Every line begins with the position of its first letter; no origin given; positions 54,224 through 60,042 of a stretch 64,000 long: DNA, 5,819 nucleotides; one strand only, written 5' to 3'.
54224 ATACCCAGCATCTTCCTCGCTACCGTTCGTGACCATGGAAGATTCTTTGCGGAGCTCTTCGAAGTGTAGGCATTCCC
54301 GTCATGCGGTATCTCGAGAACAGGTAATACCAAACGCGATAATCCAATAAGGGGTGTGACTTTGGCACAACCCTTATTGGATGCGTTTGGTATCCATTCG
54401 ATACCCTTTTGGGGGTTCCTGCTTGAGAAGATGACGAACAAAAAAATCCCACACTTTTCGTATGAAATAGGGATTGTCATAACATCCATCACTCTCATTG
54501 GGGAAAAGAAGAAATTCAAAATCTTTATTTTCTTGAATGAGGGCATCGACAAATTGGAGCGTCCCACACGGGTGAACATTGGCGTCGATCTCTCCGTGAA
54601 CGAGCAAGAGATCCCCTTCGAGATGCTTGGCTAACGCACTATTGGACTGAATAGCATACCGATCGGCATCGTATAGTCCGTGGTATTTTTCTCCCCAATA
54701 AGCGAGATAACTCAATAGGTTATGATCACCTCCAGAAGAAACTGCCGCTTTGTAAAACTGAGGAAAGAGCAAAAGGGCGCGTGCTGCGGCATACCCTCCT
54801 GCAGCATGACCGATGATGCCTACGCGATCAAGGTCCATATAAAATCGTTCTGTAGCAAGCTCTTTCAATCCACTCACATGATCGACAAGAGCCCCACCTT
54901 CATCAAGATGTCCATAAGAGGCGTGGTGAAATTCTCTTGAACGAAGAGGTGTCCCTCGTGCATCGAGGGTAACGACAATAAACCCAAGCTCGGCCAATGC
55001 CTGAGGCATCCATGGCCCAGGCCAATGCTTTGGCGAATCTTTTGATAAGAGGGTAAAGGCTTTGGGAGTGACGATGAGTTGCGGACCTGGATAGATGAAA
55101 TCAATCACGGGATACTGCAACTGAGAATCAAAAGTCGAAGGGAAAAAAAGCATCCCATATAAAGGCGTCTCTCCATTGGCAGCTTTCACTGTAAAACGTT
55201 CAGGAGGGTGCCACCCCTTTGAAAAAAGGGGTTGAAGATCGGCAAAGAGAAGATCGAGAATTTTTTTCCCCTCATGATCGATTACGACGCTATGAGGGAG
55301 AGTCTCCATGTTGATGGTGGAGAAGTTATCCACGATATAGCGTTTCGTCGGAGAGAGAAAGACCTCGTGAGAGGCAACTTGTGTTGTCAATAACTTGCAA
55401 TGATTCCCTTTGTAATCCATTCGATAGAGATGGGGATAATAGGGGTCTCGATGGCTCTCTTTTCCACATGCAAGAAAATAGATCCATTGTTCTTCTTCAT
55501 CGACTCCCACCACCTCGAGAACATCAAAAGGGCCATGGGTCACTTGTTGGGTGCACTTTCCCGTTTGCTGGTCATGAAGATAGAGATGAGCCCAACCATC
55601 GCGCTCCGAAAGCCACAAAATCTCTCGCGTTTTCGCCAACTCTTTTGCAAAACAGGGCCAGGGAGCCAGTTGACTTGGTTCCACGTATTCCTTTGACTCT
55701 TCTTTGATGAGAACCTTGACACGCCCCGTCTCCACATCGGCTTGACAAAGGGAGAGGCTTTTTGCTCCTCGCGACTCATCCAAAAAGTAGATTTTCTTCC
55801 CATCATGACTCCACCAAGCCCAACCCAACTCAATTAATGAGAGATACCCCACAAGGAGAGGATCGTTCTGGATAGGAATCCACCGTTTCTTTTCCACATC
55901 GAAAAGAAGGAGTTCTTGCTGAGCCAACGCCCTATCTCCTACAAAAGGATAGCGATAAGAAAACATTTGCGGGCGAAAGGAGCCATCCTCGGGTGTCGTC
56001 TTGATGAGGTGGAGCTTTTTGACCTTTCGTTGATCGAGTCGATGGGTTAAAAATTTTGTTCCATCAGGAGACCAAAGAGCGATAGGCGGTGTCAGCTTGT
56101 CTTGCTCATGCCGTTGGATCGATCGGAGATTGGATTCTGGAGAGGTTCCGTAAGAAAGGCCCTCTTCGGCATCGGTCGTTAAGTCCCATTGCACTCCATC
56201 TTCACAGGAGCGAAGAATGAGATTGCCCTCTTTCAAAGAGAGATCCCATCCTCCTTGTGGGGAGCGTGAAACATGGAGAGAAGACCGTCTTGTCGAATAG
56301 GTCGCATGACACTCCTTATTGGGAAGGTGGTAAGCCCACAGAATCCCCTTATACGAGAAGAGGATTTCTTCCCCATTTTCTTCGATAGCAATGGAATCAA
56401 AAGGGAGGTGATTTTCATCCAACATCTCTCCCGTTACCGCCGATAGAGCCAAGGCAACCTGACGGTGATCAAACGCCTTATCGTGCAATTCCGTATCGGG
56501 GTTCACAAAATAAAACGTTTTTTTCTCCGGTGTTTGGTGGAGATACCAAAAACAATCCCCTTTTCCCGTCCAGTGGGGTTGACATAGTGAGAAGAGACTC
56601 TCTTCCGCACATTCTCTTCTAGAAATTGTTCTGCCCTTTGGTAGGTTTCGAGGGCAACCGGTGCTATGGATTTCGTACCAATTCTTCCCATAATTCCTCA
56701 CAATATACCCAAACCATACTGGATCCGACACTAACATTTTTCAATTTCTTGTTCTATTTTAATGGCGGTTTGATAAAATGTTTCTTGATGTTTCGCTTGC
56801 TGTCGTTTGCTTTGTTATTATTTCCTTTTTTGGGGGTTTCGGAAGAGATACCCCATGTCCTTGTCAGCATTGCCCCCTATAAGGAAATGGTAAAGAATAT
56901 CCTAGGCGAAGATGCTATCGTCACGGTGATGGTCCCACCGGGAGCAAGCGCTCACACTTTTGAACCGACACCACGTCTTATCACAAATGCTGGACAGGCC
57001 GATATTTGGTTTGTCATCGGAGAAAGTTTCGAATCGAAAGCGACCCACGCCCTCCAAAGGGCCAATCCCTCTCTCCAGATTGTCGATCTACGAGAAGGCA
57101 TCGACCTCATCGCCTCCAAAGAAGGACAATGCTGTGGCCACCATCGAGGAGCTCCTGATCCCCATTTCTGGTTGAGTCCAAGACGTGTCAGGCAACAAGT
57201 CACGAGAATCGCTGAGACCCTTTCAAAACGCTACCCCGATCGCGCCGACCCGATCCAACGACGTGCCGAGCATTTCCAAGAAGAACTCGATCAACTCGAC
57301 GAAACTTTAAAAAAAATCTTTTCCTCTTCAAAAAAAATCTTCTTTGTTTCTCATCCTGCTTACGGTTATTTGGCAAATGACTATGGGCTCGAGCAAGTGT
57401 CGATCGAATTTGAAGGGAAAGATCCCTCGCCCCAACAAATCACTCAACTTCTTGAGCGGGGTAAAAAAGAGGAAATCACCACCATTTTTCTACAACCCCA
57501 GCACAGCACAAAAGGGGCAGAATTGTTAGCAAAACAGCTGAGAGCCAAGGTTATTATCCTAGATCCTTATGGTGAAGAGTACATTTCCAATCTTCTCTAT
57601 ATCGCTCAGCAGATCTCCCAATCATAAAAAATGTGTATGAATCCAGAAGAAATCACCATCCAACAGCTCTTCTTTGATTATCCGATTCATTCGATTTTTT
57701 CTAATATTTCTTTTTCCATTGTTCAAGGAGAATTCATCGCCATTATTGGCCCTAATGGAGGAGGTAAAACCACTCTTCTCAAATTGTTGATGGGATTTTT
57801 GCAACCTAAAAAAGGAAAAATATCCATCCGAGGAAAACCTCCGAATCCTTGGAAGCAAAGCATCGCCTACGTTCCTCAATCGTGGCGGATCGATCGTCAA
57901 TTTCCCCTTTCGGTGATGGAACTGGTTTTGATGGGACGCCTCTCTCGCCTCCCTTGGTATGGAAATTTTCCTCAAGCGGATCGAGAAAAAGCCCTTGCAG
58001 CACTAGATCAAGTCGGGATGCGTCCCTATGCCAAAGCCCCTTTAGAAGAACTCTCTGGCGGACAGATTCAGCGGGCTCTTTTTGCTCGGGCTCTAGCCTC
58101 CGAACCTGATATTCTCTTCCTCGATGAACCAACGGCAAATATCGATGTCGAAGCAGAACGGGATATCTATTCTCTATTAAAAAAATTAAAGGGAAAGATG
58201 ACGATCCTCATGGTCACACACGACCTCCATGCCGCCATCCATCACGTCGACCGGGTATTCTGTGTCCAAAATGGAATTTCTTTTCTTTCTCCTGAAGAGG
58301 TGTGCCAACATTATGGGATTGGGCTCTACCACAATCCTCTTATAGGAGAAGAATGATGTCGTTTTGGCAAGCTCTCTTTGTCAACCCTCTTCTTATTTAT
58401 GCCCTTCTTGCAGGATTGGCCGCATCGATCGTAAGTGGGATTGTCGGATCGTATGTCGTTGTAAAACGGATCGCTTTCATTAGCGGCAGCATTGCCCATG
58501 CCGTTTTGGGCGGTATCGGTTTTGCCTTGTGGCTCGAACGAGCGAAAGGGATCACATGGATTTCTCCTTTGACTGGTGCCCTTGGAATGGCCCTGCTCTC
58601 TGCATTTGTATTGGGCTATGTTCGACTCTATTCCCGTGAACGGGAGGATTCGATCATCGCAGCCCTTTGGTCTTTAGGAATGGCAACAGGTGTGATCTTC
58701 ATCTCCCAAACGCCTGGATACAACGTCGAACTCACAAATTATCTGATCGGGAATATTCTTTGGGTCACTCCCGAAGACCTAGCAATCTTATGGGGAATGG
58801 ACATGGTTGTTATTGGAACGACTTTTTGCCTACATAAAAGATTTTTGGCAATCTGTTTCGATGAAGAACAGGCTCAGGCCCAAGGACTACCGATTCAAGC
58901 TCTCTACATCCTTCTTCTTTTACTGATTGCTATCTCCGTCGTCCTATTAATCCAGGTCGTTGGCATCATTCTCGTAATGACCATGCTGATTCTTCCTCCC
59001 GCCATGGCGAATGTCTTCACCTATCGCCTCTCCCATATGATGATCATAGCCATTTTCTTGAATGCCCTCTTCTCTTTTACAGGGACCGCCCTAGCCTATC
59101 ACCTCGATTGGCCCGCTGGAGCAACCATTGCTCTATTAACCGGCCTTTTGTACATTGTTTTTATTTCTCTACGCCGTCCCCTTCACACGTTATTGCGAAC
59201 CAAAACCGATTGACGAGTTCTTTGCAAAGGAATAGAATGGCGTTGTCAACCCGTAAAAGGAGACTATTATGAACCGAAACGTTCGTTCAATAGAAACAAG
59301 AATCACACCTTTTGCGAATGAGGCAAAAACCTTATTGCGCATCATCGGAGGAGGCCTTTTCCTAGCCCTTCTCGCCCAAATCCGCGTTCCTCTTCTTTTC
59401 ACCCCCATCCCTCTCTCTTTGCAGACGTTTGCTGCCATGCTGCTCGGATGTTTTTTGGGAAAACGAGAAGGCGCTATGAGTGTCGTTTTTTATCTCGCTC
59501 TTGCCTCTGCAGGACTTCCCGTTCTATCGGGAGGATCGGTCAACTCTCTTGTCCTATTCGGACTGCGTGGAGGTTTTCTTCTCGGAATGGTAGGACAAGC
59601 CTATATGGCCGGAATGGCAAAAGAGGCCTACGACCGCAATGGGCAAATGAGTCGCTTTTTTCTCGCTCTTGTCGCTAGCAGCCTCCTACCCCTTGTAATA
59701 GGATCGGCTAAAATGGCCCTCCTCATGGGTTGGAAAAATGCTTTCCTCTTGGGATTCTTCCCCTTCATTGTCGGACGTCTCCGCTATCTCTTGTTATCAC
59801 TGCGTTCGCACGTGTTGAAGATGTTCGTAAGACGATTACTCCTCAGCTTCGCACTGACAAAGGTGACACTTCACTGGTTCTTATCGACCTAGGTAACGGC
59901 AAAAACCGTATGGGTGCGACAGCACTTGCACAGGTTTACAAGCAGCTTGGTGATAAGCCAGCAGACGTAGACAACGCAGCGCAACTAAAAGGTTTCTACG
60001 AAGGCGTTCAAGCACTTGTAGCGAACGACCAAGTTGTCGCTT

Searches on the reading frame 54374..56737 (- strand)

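Call 43: search_protein_families(library=pfam, proteins=[window:54374-56737:-], max_evalue=0.00001)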
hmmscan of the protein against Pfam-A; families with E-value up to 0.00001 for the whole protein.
window:54374-56737:- (787 aa): 2 families
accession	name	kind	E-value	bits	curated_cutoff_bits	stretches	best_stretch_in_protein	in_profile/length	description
PF00930.27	DPPIV_N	-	8e-44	150.2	22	1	127-476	19-351/354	Dipeptidyl peptidase IV (DPP IV) N-terminal region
PF00326.27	Peptidase_S9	-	4.2e-33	115.1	22.6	1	576-771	5-211/213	Prolyl oligopeptidase family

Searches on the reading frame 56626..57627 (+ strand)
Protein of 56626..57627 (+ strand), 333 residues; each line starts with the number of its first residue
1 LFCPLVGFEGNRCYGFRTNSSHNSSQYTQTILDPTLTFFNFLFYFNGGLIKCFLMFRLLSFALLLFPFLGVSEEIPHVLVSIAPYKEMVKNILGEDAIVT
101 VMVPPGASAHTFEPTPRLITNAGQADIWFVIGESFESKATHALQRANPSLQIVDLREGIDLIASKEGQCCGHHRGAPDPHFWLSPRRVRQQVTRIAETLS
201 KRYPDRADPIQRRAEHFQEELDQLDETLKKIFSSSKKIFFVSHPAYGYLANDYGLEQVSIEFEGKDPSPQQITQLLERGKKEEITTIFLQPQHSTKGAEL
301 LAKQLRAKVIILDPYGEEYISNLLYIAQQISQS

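Call 43: search_protein_families(library=pfam, proteins=[window:56626-57627:+], max_evalue=0.00001)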
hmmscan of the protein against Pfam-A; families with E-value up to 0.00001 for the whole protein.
window:56626-57627:+ (333 aa): 1 family
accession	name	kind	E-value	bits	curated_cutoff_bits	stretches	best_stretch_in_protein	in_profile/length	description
PF01297.22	ZnuA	-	2e-64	218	29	1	78-331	1-261/263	Zinc-uptake complex component A periplasmic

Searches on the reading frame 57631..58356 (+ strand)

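Call 43: search_protein_families(library=pfam, proteins=[window:57631-58356:+], max_evalue=0.00001)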
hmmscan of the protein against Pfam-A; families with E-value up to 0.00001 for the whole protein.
window:57631-58356:+ (241 aa): 2 families
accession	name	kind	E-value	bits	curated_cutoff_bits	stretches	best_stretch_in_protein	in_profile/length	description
PF00005.33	ABC_tran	-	2.1e-31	109.8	25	1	24-169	2-137/137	ABC transporter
PF13304.12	AAA_21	-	5.4e-13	50.1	27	0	135-199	232-300/304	AAA domain, putative AbiEii toxin, Type IV TA system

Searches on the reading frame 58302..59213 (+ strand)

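Call 43: search_protein_families(library=pfam, proteins=[window:58302-59213:+], max_evalue=0.00001)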
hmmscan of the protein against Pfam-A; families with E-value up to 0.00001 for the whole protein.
window:58302-59213:+ (303 aa): 1 family
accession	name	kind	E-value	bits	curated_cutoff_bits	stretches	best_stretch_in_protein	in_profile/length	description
PF00950.22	ABC-3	-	1.2e-67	228.6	20.1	1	30-288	4-255/258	ABC 3 transport family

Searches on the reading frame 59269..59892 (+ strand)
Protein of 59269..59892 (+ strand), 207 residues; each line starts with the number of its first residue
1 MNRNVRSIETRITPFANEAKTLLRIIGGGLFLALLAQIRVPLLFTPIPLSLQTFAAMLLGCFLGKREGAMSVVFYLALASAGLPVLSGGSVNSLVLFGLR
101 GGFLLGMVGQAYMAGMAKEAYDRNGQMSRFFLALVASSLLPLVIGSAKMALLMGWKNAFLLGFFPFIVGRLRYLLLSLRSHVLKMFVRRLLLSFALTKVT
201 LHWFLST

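Call 43: search_protein_families(library=pfam, proteins=[window:59269-59892:+], max_evalue=0.00001)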
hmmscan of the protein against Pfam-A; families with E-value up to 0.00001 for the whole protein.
window:59269-59892:+ (207 aa): 1 family
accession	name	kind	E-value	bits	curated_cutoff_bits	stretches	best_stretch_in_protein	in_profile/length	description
PF02632.19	BioY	-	1.3e-26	93.7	25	1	44-171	1-125/140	BioY family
